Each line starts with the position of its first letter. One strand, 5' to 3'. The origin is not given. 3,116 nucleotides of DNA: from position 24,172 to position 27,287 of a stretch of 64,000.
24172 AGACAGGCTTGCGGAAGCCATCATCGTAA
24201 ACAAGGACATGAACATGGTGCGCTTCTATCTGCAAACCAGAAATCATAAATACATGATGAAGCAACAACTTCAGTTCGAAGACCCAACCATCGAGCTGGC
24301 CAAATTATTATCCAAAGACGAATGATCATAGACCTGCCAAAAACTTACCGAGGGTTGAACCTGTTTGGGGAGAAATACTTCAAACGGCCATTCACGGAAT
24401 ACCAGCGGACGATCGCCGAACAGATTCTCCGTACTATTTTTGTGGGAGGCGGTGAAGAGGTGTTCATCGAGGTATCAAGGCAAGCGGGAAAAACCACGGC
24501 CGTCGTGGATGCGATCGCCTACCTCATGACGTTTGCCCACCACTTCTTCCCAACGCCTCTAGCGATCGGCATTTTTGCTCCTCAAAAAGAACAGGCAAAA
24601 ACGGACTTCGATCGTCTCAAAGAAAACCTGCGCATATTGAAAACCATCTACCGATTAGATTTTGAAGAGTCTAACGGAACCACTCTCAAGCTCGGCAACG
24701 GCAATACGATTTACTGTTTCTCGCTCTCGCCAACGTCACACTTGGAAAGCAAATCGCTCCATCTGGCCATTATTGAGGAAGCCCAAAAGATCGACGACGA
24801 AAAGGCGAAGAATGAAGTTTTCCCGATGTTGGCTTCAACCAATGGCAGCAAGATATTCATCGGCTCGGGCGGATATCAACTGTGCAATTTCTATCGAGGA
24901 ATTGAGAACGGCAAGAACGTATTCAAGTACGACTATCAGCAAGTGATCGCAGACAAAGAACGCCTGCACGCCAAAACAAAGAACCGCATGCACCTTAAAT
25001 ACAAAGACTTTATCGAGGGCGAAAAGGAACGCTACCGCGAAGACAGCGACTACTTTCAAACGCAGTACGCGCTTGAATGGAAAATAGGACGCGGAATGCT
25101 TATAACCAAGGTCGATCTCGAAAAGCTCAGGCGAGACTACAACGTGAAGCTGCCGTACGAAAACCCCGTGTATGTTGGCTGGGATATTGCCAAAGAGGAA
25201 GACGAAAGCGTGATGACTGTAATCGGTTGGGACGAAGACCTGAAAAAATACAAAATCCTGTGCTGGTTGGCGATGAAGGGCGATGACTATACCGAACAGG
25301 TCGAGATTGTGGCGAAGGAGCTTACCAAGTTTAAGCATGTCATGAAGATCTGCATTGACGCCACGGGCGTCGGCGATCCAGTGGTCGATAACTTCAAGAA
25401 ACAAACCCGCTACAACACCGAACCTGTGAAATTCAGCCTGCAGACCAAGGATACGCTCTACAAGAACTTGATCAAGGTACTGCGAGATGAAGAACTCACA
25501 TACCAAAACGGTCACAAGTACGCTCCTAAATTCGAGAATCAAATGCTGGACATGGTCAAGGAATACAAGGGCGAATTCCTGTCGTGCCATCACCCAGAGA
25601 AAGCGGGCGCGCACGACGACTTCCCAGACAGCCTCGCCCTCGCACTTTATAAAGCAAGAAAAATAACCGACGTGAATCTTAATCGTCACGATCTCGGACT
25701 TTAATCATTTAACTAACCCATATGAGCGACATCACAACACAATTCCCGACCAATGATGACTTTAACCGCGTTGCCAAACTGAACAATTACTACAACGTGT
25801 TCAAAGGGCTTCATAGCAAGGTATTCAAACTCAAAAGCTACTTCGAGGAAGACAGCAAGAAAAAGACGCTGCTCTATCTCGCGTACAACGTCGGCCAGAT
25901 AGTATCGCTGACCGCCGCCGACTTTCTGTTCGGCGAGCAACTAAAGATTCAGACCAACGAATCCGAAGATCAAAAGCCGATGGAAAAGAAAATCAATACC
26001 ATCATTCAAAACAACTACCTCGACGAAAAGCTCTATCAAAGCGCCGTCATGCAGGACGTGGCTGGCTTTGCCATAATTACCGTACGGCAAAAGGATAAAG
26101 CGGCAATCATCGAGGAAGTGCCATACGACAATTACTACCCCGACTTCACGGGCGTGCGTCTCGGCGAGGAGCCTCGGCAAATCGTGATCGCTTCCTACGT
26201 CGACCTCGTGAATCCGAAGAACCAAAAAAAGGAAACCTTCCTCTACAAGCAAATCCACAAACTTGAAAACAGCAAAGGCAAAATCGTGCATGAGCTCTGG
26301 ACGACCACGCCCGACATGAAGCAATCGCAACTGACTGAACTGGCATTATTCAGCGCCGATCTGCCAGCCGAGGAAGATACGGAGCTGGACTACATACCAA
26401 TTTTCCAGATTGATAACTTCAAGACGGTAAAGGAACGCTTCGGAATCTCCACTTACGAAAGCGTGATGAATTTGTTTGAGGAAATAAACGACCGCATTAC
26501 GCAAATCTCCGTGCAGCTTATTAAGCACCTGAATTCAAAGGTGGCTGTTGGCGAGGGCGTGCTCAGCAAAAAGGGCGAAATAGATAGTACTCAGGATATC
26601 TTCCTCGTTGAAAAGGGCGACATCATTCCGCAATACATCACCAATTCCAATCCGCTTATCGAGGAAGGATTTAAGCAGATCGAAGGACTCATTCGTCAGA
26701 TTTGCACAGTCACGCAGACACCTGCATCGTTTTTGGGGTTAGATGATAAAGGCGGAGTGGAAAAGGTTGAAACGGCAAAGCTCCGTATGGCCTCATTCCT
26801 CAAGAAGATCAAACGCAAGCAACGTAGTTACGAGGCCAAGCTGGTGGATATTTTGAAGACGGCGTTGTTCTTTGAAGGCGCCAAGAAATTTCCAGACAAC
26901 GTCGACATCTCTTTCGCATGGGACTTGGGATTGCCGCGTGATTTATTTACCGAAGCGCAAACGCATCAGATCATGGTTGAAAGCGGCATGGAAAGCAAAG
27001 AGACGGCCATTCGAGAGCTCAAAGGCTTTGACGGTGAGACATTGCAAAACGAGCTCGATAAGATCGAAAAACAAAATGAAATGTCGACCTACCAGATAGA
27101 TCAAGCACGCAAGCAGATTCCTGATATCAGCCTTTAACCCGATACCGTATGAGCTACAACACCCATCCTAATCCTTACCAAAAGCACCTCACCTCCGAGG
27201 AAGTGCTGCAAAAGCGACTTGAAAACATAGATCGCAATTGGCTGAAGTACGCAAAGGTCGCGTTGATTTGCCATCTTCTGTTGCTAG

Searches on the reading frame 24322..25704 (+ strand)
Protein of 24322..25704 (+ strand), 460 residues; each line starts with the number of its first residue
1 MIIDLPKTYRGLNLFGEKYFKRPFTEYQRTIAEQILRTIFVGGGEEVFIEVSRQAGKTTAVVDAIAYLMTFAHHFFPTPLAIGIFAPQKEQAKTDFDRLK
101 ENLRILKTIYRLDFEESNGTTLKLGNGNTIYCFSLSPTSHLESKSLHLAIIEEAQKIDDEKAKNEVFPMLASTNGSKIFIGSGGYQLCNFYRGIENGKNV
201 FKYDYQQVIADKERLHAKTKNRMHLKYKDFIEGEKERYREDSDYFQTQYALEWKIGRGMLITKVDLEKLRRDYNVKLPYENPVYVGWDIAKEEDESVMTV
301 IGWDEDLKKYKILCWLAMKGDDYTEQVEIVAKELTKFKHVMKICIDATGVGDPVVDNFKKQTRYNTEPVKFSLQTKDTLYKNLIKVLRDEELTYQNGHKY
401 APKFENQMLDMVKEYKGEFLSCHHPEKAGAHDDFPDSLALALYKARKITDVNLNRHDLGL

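Call 36: search_protein_families(library=phrogs, proteins=[window:24322-25704:+], max_evalue=0.00001)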
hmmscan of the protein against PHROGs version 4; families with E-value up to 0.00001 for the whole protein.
window:24322-25704:+ (460 aa): 6 families
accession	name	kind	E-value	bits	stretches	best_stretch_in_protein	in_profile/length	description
phrog_2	-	head and packaging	3.9e-33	116.2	1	22-449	265-596/807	terminase large subunit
phrog_5909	-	head and packaging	1.5e-17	64.6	1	280-399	105-223/285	terminase large subunit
phrog_38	-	head and packaging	5.7e-13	49.4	1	13-447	274-705/760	terminase large subunit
phrog_5713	-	head and packaging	2.5e-08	35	1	319-399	2-80/143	terminase large subunit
phrog_9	-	head and packaging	1.4e-07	31.8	0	23-188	201-364/812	terminase large subunit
phrog_5989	-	head and packaging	3.4e-06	27.4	1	26-159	144-265/347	terminase large subunit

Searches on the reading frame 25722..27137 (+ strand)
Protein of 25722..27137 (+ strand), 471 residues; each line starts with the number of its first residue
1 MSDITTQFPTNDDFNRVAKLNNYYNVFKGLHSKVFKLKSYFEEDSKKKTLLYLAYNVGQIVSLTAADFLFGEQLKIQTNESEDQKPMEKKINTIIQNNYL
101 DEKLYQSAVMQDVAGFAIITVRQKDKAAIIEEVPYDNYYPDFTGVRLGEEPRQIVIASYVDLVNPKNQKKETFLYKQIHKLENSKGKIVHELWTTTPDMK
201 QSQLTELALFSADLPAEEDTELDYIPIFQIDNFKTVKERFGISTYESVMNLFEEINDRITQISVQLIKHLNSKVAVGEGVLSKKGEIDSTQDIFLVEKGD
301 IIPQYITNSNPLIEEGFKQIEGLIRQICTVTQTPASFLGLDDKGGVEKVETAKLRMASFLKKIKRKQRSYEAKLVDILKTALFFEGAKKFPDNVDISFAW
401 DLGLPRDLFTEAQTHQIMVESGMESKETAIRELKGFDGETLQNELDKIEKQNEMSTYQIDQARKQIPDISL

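Call 36: search_protein_families(library=phrogs, proteins=[window:25722-27137:+], max_evalue=0.00001)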
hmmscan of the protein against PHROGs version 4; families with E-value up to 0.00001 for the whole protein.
window:25722-27137:+ (471 aa): 2 families
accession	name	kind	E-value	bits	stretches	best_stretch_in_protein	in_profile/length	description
phrog_533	-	head and packaging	2.2e-27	96.8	1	3-460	18-488/495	portal protein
phrog_104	-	head and packaging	4.9e-07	29.8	0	318-462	336-477/550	portal protein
